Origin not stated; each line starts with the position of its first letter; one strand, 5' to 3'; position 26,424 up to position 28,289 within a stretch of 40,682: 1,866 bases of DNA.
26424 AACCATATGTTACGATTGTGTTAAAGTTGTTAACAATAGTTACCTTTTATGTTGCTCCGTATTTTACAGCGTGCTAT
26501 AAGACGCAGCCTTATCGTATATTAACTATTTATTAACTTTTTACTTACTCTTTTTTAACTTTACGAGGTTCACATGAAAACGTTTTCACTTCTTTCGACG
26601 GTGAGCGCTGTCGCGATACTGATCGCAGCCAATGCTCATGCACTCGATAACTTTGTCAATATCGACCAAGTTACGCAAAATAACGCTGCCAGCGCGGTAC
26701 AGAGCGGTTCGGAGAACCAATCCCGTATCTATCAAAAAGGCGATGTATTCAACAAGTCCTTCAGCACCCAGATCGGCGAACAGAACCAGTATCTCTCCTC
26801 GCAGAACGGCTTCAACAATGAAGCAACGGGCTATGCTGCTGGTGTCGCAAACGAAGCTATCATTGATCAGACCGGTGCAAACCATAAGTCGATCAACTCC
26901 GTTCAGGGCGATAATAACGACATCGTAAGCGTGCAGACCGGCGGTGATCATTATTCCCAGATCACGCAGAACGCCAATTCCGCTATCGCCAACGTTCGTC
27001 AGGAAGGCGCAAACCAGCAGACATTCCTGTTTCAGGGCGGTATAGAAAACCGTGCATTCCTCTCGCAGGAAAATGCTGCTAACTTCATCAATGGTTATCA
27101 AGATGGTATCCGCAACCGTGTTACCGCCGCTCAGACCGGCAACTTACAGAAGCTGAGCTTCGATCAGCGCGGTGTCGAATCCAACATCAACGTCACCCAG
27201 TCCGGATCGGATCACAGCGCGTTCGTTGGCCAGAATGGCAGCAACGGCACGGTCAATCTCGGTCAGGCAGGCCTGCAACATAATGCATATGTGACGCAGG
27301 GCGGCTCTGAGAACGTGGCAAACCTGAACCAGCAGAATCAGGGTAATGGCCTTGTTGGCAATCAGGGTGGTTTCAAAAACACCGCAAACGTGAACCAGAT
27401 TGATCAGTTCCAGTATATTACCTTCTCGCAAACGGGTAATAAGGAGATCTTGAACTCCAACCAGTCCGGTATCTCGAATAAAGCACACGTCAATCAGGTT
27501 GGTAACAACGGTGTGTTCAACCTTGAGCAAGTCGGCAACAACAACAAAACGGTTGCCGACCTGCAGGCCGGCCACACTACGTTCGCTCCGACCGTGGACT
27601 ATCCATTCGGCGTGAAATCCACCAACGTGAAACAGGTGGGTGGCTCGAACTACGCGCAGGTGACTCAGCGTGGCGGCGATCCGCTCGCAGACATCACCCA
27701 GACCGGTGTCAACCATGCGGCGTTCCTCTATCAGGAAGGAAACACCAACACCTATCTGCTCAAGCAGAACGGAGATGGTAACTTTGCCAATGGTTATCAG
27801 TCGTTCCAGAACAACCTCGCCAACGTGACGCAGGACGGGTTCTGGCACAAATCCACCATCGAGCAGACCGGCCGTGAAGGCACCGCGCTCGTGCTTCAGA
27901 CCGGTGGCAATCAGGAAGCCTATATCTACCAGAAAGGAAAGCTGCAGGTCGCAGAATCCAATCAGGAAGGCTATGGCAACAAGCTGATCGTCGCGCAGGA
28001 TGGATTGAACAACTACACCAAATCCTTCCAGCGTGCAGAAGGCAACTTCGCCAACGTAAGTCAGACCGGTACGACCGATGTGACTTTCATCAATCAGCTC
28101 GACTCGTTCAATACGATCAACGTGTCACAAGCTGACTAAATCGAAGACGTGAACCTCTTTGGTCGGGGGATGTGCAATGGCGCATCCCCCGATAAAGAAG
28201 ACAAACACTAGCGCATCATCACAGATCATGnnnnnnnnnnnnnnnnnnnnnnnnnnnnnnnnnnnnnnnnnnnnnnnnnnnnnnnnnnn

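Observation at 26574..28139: Giant curlin: a 521-aa CsgA-like protein built from ~22 consecutive curlin repeats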

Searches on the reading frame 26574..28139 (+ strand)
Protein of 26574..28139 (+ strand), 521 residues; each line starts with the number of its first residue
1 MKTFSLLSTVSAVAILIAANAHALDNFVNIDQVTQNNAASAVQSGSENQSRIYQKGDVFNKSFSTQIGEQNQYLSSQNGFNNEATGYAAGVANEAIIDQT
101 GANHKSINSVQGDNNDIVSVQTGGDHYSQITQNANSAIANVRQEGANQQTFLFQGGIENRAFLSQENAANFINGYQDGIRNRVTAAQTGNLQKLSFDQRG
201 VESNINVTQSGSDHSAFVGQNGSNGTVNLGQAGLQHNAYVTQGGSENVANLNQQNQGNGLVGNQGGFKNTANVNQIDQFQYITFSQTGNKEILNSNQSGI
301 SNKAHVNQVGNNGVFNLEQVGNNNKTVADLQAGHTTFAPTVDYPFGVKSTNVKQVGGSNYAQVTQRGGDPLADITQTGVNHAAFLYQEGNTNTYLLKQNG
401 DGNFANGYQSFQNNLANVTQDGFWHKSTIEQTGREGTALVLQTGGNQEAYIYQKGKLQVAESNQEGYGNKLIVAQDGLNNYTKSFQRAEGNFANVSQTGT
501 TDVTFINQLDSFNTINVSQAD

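Call 3: search_protein_families(library=pfam, proteins=[window:26574-28139:+], max_evalue=0.01)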
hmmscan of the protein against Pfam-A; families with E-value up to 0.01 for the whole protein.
window:26574-28139:+ (521 aa): 1 family
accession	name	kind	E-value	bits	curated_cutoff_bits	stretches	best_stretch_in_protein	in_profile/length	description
PF07012.17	Curlin_rpt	-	1.9e-30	104.9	20.7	6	413-444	3-34/34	Curlin associated repeat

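Call 4: search_protein_families(library=ncbifam, proteins=[window:26574-28139:+], max_evalue=0.01)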
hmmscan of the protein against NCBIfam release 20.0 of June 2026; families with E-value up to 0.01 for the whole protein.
window:26574-28139:+ (521 aa): 2 families
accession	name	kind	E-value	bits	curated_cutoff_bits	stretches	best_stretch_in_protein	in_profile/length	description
NF007506.1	PRK10101.1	equivalog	2.2e-41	141.1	165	5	410-519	41-150/151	curli minor subunit CsgB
NF007470.1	PRK10051.1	equivalog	3.8e-29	101.6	160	5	408-508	47-149/150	curli major subunit CsgA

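Call 7: find_homologous_proteins(query=window:26574-28136:+, max_evalue=0.00001)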
Query window:26574-28136:+ (521 aa): 7 proteins with E <= 0.00001 among 8000 candidates.
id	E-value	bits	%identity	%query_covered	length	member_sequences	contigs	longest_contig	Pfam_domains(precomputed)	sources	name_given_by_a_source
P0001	1.3e-15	75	28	95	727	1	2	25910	PF07012.18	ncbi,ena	-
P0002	6.6e-12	63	31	52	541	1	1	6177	PF07012.18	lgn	-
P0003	1.3e-9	56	27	96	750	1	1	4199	PF07012.18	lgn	-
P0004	1.8e-9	55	28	74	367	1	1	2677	PF07012.18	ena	-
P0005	2.4e-9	55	28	56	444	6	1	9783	PF07012.18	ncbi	-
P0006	1.6e-6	45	24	94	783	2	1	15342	PF07012.18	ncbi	-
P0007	5.5e-6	44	27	50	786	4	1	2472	PF07012.18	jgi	jgi:hypothetical protein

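Call 16: find_encoding_contigs(protein=window:26574-28136:+, flank=6000, max_places=4)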
Protein window:26574-28136:+ (521 aa): no gene with exactly this product is on record in the collection.

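Call 33: search_solved_structures(query=window:26574-28136:+, max_evalue=0.01)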
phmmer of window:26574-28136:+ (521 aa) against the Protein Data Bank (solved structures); distinct sequences matched with E-value up to 0.01: 2.
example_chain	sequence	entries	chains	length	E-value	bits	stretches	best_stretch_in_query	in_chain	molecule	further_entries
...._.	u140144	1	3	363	2e-19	73.1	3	90-275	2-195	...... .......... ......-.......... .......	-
8enq_A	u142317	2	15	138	0.00022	23.5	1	332-431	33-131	Major curlin subunit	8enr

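Call 38: predict_structure(alignment_id=A1)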
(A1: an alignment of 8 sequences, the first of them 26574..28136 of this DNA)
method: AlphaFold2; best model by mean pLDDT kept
length: 521 residues; sequences in the alignment: 8
mean_pLDDT: 73.3   pTM: 0.63
mean pLDDT of the five models: 73.3, 73.3, 69.0, 67.9, 65.8
residues with pLDDT >= 90: 50; 70-90: 283; 50-70: 149; < 50: 39
segments of 3 or more residues with pLDDT < 50: 1-23, 113-115, 335-343
pLDDT, mean of each block of 10 residues (from residue 1): 29 31 60 77 73 75 73 71 68 63 59 50 58 64 62 68 61 65 66 65 72 69 78 71 82 72 81 77 80 84 81 82 82 50 57 83 78 81 79 81 78 85 87 89 90 91 91 91 90 90 87 87 68
secondary structure, 60 per line:
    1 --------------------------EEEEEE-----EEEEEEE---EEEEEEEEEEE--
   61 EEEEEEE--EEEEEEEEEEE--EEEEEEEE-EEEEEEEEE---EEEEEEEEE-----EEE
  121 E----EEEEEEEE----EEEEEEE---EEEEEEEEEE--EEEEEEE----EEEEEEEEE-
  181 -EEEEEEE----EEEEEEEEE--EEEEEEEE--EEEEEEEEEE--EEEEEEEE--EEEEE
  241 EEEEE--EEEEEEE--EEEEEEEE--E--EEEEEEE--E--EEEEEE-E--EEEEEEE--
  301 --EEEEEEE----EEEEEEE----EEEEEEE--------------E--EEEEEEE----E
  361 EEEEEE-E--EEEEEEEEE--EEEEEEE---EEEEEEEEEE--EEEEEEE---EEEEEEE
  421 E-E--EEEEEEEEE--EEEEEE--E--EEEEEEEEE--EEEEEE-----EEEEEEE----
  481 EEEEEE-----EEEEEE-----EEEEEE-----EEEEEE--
elements in order: E27-32 E38-44 E48-58 E61-67 E70-80 E83-90 E92-100 E104-112 E118-121 E126-133 E138-144 E148-157 E160-166 E171-179 E182-188 E193-201 E204-211 E214-223 E226-233 E236-245 E248-254 E257-264 E270-276 E282-287 E292-298 E303-309 E314-320 E325-331 E349-355 E360-366 E371-379 E382-388 E392-401 E404-410 E414-421 E426-434 E437-442 E448-456 E459-464 E470-476 E481-486 E492-497 E503-508 E514-519

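Call 42: fold_search(model_id=the predicted structure, library=pdb)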
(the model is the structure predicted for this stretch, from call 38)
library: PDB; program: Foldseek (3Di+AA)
matches with E <= 10: 43; with E <= 0.001: 0
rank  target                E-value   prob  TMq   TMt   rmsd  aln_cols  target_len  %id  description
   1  7o77                  3.3e-01  0.10  0.20  0.16  23.4       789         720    8  Structure of the PL6 family alginate lyase Patl3640 from Pseudoalteromonas atlantica T6c (released 2021-07-28)
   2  5zkw_C                5.6e-01  0.04  0.12  0.13  15.8       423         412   11  Crystal structure of DFA-IIIase from Arthrobacter chlorophenolicus A6 in complex with GF2 (released 2018-12-19)
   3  7dmk_A                2.1e+00  0.03  0.16  0.13  23.8       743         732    8  PL6 alginate lyase BcAlyPL6 (released 2021-10-06)
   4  5zl5_F                2.3e+00  0.02  0.12  0.13  16.5       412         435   11  Crystal structure of DFA-IIIase mutant C387A from Arthrobacter chlorophenolicus A6 (released 2018-12-19)
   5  8bwk_C                2.4e+00  0.03  0.16  0.13  22.4       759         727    8  Metagenomic derived PL6 alginate lyase (released 2023-12-20)
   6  4kh3                  2.6e+00  0.04  0.21  0.22  15.9       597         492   11  Structure of a bacterial self-associating protein (released 2014-01-15)
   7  5zkw_F                2.6e+00  0.02  0.15  0.17  16.7       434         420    9  Crystal structure of DFA-IIIase from Arthrobacter chlorophenolicus A6 in complex with GF2 (released 2018-12-19)
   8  5zl5_B                2.6e+00  0.02  0.11  0.12  16.0       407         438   11  Crystal structure of DFA-IIIase mutant C387A from Arthrobacter chlorophenolicus A6 (released 2018-12-19)
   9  5zl5_A                2.8e+00  0.02  0.13  0.15  15.1       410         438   11  Crystal structure of DFA-IIIase mutant C387A from Arthrobacter chlorophenolicus A6 (released 2018-12-19)
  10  5zkw_D                2.9e+00  0.01  0.11  0.12  16.5       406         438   10  Crystal structure of DFA-IIIase from Arthrobacter chlorophenolicus A6 in complex with GF2 (released 2018-12-19)
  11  7ukj_C                3.0e+00  0.02  0.16  0.14  16.2       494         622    8  In situ cryo-EM structure of bacteriophage Sf6 portal:gp7 complex at 2.7A resolution (released 2022-12-21)
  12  8ikx_A                3.2e+00  0.02  0.13  0.15  15.4       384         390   10  An Arabidopsis polygalacturonase PGLR (released 2024-02-07)
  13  7akv_G                3.3e+00  0.02  0.17  0.19  15.5       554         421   13  The cryo-EM structure of the Vag8-C1 inhibitor complex (released 2021-06-16)
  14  7o7t                  3.3e+00  0.01  0.14  0.12  24.1       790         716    8  Structure of the PL6 family alginate lyase Patl3640 from Pseudoalteromonas atlantica T6c in complex with 4-deoxy-L-eryth (released 2021-07-28)
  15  5zkw_B                3.5e+00  0.01  0.12  0.13  15.7       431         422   10  Crystal structure of DFA-IIIase from Arthrobacter chlorophenolicus A6 in complex with GF2 (released 2018-12-19)
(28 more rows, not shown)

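Call 44: search_protein_representatives(protein=window:26574-28136:+)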
Query: 521 residues. Proteins with E-value up to 0.001 (for the whole library): 558; up to 1e-10: 23; up to 1e-30: 0. The best 150 are listed.
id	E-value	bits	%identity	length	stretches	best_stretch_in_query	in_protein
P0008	2.5e-20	89.3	31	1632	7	205-520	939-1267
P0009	1.4e-17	80.2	30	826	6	345-497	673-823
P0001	4.0e-16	75.4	33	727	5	300-500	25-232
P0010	1.6e-15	73.4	34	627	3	24-253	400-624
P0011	3.1e-14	69.2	35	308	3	317-501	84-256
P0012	9.3e-14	67.6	32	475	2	92-480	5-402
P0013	1.2e-13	67.3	31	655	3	345-519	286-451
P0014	8.0e-13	64.5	30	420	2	88-250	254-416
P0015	1.1e-12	64.0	37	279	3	169-262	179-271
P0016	1.6e-12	63.6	33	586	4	136-455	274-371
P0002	2.1e-12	63.2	33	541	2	224-494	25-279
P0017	2.5e-12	62.9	29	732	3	112-336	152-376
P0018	2.8e-12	62.8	32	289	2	364-487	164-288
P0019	3.0e-12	62.6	30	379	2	146-421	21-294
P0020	4.0e-12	62.3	34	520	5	350-505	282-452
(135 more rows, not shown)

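Call 66: search_protein_families(library=pfam, proteins=[window:26574-28136:+], max_evalue=10)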
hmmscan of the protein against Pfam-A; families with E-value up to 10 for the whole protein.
window:26574-28136:+ (521 aa): 2 families
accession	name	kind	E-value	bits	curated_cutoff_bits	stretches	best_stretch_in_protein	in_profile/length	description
PF07012.17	Curlin_rpt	-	1.9e-30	104.9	20.7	13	413-444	3-34/34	Curlin associated repeat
PF15532.11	Ntox30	-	5.9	7.6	25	1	204-255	36-89/103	Bacterial toxin 30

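Call 73: search_solved_structures(query=window:26574-28136:+, max_evalue=0.01, show_alignments=1)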
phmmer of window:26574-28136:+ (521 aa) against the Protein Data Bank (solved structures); distinct sequences matched with E-value up to 0.01: 2.
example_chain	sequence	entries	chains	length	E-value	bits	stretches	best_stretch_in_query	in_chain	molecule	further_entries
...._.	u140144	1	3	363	2e-19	73.1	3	90-275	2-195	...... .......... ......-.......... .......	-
8enq_A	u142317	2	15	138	0.00022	23.5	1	332-431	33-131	Major curlin subunit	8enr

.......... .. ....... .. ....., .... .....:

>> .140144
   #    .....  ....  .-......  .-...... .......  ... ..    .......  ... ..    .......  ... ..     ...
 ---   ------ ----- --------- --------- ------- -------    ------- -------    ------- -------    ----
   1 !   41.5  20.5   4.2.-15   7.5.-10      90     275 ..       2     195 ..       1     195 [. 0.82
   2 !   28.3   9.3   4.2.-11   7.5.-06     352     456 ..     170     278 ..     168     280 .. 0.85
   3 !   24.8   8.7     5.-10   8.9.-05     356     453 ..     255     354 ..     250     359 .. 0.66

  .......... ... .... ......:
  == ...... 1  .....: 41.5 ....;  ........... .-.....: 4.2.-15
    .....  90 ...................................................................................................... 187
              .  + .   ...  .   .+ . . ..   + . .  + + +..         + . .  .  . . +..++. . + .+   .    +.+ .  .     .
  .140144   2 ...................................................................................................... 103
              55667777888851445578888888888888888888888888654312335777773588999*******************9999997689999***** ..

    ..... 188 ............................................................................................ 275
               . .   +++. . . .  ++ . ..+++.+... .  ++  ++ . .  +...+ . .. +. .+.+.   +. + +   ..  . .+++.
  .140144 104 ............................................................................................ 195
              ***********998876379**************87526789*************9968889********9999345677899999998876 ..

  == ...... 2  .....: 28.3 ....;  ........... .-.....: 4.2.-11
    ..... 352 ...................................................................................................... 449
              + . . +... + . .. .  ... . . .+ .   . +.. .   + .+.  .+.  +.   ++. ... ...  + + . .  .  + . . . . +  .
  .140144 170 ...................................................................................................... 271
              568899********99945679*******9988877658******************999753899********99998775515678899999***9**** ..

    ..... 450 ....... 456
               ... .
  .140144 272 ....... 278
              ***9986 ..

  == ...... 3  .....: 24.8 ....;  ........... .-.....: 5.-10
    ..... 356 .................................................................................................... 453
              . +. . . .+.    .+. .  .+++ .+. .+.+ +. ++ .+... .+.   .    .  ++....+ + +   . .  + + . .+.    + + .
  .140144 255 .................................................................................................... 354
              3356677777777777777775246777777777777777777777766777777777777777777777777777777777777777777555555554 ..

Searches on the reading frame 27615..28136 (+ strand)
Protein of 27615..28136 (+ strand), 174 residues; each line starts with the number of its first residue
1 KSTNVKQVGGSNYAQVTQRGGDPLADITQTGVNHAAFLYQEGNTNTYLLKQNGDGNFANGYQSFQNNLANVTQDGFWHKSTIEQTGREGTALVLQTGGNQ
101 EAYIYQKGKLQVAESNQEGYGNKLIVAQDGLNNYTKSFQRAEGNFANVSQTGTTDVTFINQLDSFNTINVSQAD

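Call 62: predict_structure(alignment_id=A3)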
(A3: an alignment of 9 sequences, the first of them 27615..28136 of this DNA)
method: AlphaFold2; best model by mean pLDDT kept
length: 174 residues; sequences in the alignment: 9
mean_pLDDT: 92.2   pTM: 0.86
mean pLDDT of the five models: 92.2, 91.3, 88.5, 84.9, 77.6
residues with pLDDT >= 90: 135; 70-90: 39; 50-70: 0; < 50: 0
segments of 3 or more residues with pLDDT < 50: none
pLDDT, mean of each block of 10 residues (from residue 1): 87 90 91 90 91 91 92 92 94 91 95 93 94 95 93 95 92 91
secondary structure, 60 per line:
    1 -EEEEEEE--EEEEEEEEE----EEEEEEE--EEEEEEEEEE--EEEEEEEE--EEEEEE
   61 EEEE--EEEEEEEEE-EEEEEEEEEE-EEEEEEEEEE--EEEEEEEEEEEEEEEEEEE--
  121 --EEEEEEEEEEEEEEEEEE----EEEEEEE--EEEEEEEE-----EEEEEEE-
elements in order: E2-8 E11-19 E24-30 E33-42 E45-52 E55-64 E67-75 E77-86 E88-97 E100-118 E123-140 E145-151 E154-161 E167-173

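Call 65: fold_search(model_id=the predicted structure, library=pdb)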
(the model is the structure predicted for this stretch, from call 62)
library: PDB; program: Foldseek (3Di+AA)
matches with E <= 10: 104; with E <= 0.001: 0
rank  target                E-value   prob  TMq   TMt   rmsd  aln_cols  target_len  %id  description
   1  7muq_AM               2.5e-01  0.15  0.27  0.25  12.8       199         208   11  Reconstruction of the Legionella pneumophila Dot/Icm T4SS 3DVA Map 1 (released 2021-10-06)
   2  7vul_A                3.5e-01  0.08  0.22  0.11  13.5       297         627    9  Structure of Klebsiella Phage P560 depolymerase (released 2022-11-16)
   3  7vul_B                3.9e-01  0.08  0.23  0.10  14.1       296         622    8  Structure of Klebsiella Phage P560 depolymerase (released 2022-11-16)
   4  9a7k_B                5.6e-01  0.10  0.25  0.14  15.0       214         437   11  Integrative model of SUFB-SUFD by crosslinking MS and deep learning (released 2024-09-18)
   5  9u4u_A                5.9e-01  0.01  0.10  0.10  18.1       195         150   13  Structure of the functional amyloid FapC from Pseudomonas sp.UK4 (released 2025-08-06)
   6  4yzq_B                9.0e-01  0.08  0.25  0.24  13.2       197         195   12  C. bescii Family 3 pectate lyase double mutant K108A/Q111N in complex with trigalacturonic acid (released 2015-12-23)
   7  5awf_A                1.2e+00  0.13  0.35  0.19  14.4       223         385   10  Crystal structure of SufB-SufC-SufD complex from Escherichia coli (released 2015-11-11)
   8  6n2b_A                1.2e+00  0.06  0.25  0.17  10.9       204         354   14  The Crystal Structure of Caldicellulosiruptor kristjanssonii Tapirin C-terminal domain (released 2018-12-19)
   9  6tgf_D                1.3e+00  0.06  0.24  0.09  13.0       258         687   12  Pantoea stewartii WceF is a glycan biofilm modifying enzyme with a bacteriophage tailspike-like parallel beta-helix fo (released 2020-11-25)
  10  9ozd_B                1.5e+00  0.05  0.25  0.16  13.4       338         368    8  Crystal structure of the polysaccharide lyase RbmB from Vibrio cholerae bound to Vibrio Polysaccharide (released 2026-03-11)
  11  3zsc_A                1.5e+00  0.04  0.21  0.15  14.1       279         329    8  Catalytic function and substrate recognition of the pectate lyase from Thermotoga maritima (released 2012-07-11)
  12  2vfn                  1.5e+00  0.04  0.21  0.10  14.4       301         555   11  Low Temperature Structure of P22 Tailspike Protein Fragment (109-666), Mutant V125A (released 2008-12-16)
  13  9ozd_C                1.6e+00  0.03  0.22  0.13  14.5       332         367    7  Crystal structure of the polysaccharide lyase RbmB from Vibrio cholerae bound to Vibrio Polysaccharide (released 2026-03-11)
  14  6n2c_A                1.7e+00  0.03  0.20  0.12  14.0       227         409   14  The Crystal Structure of Caldicellulosiruptor hydrothermalis Tapirin C-terminal domain (released 2018-12-19)
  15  3pet_A                1.9e+00  0.18  0.43  0.37   7.0       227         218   10  Crystal structure of a putative adhesin (BF0245) from Bacteroides fragilis NCTC 9343 at 2.07 A resolution (released 2011-02-09)
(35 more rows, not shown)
